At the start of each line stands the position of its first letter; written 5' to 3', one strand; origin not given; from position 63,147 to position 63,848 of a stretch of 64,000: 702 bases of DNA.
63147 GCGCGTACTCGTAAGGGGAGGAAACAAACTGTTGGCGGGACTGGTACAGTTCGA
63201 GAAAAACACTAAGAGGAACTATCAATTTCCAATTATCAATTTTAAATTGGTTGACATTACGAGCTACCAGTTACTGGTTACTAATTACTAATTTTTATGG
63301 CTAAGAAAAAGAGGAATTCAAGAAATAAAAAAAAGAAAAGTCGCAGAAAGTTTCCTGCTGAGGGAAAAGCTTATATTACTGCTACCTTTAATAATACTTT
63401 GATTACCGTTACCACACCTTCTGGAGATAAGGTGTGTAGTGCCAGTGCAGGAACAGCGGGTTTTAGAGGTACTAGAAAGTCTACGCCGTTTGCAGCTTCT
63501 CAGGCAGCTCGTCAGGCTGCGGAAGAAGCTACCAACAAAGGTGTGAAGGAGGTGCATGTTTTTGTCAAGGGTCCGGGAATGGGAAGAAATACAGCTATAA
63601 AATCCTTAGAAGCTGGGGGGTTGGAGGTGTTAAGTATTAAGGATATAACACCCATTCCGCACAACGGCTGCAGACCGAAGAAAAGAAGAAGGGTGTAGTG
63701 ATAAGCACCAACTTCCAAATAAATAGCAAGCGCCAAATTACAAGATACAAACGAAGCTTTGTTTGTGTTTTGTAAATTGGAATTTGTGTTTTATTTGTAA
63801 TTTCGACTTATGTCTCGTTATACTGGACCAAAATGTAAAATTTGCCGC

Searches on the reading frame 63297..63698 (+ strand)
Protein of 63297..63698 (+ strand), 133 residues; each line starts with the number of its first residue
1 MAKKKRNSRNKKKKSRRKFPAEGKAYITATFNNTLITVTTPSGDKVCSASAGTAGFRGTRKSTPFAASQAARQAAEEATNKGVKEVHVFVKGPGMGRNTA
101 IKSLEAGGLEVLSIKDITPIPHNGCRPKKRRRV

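Call 54: find_encoding_contigs(protein=window:63297-63698:+, flank=10000, max_places=3)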
Protein window:63297-63698:+ (133 aa): 2 contigs read that carry it; 1 place shown.
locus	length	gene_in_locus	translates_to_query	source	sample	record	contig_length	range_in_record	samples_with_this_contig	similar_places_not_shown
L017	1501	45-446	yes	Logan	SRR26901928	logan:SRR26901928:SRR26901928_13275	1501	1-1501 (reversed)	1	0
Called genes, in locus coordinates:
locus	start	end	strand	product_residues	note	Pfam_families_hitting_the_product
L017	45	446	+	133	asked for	PF00411:Ribosomal_S11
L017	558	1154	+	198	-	PF00163:Ribosomal_S4, PF22421:SYY_C-terminal (weak), PF01479:S4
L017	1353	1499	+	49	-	?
